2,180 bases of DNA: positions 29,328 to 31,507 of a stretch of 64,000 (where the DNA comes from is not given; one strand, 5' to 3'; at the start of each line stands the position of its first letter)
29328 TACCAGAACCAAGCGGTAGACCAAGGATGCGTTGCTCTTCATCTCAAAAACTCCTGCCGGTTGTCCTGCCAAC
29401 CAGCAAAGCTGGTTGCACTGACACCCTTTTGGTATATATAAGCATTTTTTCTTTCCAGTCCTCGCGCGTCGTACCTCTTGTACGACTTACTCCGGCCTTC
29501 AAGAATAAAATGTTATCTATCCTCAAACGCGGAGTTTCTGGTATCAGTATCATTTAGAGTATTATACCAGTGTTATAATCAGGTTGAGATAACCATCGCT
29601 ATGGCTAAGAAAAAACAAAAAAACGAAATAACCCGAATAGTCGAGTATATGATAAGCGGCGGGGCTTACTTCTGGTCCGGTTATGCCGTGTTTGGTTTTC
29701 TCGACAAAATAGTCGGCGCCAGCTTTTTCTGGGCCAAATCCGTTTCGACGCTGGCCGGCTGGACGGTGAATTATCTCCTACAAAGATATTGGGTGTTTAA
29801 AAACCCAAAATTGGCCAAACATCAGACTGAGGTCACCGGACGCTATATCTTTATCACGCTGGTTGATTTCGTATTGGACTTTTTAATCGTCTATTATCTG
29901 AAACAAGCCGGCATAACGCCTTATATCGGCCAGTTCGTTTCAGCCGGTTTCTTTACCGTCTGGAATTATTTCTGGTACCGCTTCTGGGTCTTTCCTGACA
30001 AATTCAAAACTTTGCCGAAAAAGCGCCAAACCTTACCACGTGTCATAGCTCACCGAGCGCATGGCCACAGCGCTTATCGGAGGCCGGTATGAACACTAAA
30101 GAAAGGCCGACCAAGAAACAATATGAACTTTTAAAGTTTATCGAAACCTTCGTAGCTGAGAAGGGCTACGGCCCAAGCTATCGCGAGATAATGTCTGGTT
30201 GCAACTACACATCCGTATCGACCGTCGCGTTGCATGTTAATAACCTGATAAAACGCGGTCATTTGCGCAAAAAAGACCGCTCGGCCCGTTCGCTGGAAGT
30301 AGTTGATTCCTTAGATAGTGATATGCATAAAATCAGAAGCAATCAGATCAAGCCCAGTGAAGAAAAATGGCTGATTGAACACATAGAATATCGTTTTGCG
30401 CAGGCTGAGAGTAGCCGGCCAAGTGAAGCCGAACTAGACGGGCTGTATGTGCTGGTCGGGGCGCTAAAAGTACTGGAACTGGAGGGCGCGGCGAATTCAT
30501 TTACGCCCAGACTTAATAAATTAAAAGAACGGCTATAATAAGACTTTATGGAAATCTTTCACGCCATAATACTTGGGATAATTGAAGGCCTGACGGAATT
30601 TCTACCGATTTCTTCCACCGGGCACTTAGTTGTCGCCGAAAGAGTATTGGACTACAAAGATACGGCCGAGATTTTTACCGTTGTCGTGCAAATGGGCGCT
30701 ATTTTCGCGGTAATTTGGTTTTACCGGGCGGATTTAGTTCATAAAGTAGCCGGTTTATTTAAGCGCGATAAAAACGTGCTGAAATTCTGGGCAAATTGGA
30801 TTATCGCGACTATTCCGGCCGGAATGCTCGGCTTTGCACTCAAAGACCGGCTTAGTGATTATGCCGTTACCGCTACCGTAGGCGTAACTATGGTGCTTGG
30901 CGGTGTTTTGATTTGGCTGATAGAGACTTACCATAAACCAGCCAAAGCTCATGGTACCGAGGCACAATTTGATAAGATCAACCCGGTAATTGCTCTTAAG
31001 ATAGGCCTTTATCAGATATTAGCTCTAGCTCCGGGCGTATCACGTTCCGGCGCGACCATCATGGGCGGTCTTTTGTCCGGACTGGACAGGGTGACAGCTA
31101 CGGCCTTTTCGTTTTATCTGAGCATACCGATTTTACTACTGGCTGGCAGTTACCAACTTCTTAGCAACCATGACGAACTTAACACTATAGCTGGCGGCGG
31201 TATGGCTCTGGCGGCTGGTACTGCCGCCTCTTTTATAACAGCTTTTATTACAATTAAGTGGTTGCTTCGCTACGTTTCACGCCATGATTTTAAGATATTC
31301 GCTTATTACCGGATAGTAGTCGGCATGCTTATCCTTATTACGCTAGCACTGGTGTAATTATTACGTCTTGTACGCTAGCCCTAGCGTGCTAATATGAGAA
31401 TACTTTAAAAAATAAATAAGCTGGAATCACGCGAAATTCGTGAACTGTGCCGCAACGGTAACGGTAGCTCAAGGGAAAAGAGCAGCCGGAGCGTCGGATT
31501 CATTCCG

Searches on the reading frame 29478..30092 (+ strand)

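Call 8: search_protein_families(library=pfam, proteins=[window:29478-30092:+], max_evalue=0.1)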
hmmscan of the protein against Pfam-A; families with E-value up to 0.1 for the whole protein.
window:29478-30092:+ (204 aa): 2 families
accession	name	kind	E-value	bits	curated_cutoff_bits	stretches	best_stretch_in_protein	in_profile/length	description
PF04138.20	GtrA_DPMS_TM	-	1.6e-16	61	26.1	1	57-172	2-117/117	GtrA/DPMS, transmembrane domain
PF10710.14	DUF2512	-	0.076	13.1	26.5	1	124-169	59-108/136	Protein of unknown function (DUF2512)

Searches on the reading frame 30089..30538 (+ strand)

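Call 8: search_protein_families(library=pfam, proteins=[window:30089-30538:+], max_evalue=0.1)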
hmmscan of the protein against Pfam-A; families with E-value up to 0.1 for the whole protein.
window:30089-30538:+ (149 aa): 2 families
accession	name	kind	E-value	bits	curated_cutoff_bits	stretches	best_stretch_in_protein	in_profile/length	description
PF01726.22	LexA_DNA_bind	-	2.6e-13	50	23.7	1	8-67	5-64/65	LexA DNA binding domain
PF13730.12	HTH_36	-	0.011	16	25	1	29-59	26-55/55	Helix-turn-helix domain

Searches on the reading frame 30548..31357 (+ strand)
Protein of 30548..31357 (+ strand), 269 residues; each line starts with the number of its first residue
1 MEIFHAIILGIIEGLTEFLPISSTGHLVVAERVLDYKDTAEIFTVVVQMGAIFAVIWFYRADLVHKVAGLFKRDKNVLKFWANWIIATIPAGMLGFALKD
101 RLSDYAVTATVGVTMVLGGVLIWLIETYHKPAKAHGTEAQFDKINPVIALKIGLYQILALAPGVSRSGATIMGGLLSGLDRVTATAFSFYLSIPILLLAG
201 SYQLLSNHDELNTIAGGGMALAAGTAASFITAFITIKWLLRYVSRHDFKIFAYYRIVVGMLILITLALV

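Call 8: search_protein_families(library=pfam, proteins=[window:30548-31357:+], max_evalue=0.1)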
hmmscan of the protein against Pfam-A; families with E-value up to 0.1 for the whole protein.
window:30548-31357:+ (269 aa): 2 families
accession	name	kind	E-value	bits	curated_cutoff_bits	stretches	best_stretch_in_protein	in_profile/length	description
PF02673.24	BacA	-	2.5e-77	260.5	33.4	1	6-261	1-257/257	Bacitracin resistance protein BacA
PF12263.13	DUF3611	-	0.028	14.7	27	1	77-129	16-68/175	Protein of unknown function (DUF3611)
